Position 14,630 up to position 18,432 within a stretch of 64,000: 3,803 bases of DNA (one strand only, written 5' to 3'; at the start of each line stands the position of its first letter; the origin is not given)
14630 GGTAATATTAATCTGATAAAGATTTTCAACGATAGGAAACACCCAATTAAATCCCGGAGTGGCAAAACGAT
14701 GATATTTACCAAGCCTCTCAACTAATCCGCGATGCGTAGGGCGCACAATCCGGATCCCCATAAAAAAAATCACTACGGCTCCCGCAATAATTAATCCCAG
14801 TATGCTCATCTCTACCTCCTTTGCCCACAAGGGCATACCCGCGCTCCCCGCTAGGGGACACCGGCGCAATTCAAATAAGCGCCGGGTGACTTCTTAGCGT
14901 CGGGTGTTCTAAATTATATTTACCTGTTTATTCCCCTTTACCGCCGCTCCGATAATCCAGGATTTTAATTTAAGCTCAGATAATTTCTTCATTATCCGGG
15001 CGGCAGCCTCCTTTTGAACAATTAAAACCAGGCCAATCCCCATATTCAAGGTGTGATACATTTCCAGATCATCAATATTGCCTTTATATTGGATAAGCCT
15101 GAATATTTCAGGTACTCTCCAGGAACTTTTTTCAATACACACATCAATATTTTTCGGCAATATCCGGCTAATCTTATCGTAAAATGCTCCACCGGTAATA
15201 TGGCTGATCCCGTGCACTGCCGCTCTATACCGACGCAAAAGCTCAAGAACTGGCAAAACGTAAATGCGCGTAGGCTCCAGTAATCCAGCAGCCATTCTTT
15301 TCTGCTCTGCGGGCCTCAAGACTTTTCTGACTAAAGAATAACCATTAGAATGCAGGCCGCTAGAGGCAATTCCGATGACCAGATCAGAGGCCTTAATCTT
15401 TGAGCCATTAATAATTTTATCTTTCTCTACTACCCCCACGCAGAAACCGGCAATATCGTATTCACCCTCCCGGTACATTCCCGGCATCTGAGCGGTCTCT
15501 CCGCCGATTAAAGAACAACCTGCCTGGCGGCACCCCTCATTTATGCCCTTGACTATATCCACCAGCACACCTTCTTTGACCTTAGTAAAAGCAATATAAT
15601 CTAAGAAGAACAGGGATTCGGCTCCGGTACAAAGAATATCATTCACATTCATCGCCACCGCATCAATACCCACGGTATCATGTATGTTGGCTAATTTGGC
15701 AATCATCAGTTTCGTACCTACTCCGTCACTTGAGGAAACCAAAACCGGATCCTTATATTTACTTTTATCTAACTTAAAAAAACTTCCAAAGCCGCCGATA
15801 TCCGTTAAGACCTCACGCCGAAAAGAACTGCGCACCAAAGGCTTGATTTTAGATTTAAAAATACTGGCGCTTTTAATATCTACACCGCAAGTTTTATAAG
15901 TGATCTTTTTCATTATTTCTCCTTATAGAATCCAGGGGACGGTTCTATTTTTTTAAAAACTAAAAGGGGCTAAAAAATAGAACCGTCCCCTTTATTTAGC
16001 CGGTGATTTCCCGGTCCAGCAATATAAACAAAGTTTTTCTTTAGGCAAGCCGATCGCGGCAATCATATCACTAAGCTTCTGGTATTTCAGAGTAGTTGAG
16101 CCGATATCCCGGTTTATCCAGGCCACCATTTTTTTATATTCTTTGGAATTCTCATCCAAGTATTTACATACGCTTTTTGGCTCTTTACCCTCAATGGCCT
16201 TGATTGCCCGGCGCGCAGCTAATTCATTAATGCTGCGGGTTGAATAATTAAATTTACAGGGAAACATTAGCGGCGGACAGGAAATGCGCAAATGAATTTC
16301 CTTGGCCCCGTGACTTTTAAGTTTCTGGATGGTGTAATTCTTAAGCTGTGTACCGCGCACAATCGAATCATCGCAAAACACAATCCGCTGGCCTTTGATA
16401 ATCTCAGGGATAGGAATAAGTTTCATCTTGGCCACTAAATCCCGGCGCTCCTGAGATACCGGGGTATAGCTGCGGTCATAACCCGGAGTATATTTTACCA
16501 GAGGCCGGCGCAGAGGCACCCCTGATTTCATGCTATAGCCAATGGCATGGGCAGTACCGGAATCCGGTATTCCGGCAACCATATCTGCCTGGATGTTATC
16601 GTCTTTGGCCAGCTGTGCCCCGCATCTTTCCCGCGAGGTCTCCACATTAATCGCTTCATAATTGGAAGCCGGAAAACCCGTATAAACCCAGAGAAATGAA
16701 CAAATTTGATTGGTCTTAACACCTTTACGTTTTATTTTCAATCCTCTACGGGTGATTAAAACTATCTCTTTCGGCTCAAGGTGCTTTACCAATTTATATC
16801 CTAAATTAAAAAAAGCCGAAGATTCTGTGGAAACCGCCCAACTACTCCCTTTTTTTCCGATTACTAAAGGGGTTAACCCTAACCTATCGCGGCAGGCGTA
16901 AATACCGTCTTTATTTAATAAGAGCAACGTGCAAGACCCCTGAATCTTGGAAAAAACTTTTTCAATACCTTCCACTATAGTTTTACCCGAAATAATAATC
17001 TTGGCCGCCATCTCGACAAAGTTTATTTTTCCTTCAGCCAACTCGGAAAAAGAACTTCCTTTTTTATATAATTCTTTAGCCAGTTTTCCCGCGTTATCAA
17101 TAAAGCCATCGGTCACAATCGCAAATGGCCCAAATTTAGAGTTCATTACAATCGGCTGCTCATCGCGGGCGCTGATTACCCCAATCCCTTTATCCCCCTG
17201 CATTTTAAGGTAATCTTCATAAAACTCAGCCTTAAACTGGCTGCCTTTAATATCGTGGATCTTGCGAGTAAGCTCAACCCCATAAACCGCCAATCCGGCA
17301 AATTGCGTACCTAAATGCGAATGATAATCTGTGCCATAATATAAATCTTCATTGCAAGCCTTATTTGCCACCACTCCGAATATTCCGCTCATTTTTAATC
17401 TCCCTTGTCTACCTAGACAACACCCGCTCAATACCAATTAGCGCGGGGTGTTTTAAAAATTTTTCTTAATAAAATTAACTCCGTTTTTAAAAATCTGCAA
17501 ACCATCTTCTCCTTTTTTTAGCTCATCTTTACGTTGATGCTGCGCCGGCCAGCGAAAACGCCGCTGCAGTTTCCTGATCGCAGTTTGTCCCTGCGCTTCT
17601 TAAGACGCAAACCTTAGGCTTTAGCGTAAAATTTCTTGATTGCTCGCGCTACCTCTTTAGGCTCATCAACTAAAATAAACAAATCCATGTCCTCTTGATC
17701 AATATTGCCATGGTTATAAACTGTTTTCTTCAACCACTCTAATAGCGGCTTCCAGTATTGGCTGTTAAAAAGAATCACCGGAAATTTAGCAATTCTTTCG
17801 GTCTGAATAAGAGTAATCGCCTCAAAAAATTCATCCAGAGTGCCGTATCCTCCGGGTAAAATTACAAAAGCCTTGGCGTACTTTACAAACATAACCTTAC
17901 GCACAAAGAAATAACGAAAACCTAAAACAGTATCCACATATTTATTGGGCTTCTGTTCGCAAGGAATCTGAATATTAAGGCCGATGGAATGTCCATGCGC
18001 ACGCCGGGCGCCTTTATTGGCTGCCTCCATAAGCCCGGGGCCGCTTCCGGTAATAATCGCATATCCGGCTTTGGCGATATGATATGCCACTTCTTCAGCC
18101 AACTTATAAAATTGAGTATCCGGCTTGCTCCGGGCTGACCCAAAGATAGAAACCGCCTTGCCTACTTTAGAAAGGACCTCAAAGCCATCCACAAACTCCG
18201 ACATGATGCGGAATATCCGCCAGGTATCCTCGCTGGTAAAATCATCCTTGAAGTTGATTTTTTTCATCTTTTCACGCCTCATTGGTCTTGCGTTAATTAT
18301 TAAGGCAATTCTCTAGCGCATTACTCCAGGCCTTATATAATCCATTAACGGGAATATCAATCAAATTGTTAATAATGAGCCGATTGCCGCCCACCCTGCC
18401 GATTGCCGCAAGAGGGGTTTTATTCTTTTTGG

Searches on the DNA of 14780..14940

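Call 25: search_rna_families(source=window, start=14780, end=14940, threshold=evalue, max_evalue=10)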
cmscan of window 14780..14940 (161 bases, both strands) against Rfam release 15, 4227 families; matches with E-value up to 10: 4.
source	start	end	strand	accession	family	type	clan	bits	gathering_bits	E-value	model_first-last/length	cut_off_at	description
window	14845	14858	+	RF01331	CRISPR-DR18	Gene; CRISPR;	-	14.8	50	2.8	17-30/37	no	CRISPR RNA direct repeat element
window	14835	14908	+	RF04201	MIR7510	Gene; miRNA;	-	13.1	93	5.7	1-79/79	no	MIR7510 microRNA precursor family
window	14845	14858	-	RF01370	CRISPR-DR57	Gene; CRISPR;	-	12.5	39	4.3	8-21/37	no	CRISPR RNA direct repeat element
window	14820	14835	-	RF01370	CRISPR-DR57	Gene; CRISPR;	-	11.3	39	9.7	8-23/37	no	CRISPR RNA direct repeat element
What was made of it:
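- On Any Rfam RNA family: Copy 4 gives only chance-level hits (call 25).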

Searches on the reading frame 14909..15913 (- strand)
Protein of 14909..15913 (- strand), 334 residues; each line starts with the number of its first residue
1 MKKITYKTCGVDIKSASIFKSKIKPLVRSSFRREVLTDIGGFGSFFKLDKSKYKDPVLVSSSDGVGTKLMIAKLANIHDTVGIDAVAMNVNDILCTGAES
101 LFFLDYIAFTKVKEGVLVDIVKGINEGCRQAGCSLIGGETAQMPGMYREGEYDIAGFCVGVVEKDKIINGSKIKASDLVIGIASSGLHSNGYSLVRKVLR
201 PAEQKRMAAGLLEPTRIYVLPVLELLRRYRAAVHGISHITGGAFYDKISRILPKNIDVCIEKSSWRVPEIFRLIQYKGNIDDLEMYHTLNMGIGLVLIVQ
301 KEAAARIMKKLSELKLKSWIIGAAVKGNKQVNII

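Call 31: search_protein_families(library=ncbifam, proteins=[window:14909-15913:-], max_evalue=0.00001)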
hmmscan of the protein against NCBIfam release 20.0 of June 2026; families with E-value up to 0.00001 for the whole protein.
window:14909-15913:- (334 aa): 9 families
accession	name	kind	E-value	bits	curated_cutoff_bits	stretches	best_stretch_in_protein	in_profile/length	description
TIGR00878.1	purM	equivalog_domain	4.9e-123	410.6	236.35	1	4-325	1-330/332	phosphoribosylformylglycinamidine cyclo-ligase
TIGR01379.1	thiL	equivalog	6.9e-12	45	184.15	1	78-208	57-184/320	thiamine-phosphate kinase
TIGR03267.1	methan_mark_2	hypoth_equivalog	2.7e-11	43.1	365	1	28-180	32-169/323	methanogenesis marker 2 protein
TIGR02124.1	hypE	equivalog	1.1e-07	31.2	251.6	1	81-329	65-305/332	hydrogenase expression/formation protein HypE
NF004353.0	PRK05731.2-2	equivalog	2.7e-07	30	301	1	52-198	26-164/311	thiamine-phosphate kinase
TIGR01736.1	FGAM_synth_II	equivalog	1.1e-06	27.3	525.75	1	90-183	98-193/718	phosphoribosylformylglycinamidine synthase subunit PurL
NF004351.0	PRK05731.1-4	equivalog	5.6e-06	25.7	324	1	80-204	73-192/321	thiamine-phosphate kinase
TIGR00476.1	selD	equivalog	5.7e-06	25.7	125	0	88-179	83-170/311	selenide, water dikinase SelD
NF002290.1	PRK01213.1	equivalog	5.7e-06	24.8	648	1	90-181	98-191/723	phosphoribosylformylglycinamidine synthase subunit PurL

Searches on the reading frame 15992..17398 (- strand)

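Call 31: search_protein_families(library=ncbifam, proteins=[window:15992-17398:-], max_evalue=0.00001)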
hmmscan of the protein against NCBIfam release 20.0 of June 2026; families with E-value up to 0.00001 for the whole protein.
window:15992-17398:- (468 aa): 4 families
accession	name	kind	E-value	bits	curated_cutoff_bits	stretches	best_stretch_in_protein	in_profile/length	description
TIGR01134.1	purF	equivalog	2.1e-59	202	350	1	5-464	2-430/432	amidophosphoribosyltransferase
NF001484.0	PRK00331.1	subfamily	1.7e-10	39.9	381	1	3-226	1-227/601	isomerizing glutamine--fructose-6-phosphate transaminase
TIGR01135.1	glmS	equivalog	3.5e-08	32.4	418.05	1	90-228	92-228/607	glutamine--fructose-6-phosphate transaminase (isomerizing)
TIGR01536.1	asn_synth_AEB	equivalog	1.9e-06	27.2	267.1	1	79-207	61-176/517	asparagine synthase (glutamine-hydrolyzing)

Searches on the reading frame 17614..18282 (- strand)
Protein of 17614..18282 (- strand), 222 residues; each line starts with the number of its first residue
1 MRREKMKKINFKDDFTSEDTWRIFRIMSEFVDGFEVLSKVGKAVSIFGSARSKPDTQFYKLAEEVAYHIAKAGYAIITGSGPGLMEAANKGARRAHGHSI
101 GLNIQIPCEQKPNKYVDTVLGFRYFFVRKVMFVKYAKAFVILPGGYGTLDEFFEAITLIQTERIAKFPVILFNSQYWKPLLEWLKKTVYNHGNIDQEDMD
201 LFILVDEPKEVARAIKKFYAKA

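Call 31: search_protein_families(library=ncbifam, proteins=[window:17614-18282:-], max_evalue=0.00001)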
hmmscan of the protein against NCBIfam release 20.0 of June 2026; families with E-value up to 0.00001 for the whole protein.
window:17614-18282:- (222 aa): 4 families
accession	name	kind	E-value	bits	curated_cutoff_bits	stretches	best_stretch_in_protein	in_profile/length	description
TIGR00730.1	TIGR00730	subfamily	3.7e-42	144.1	96.35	1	42-217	1-177/178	TIGR00730 family Rossman fold protein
NF058542.1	CtkRMPhLog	equivalog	5.5e-16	59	300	1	44-211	4-171/177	cytokinin riboside 5'-monophosphate phosphoribohydrolase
NF038390.1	Nsidase_PpnN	equivalog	2.4e-15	56.2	450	1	56-218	158-329/450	nucleotide 5'-monophosphate nucleosidase PpnN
TIGR00725.1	TIGR00725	hypoth_equivalog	4.9e-15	55.3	106.9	1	44-158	4-114/159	TIGR00725 family protein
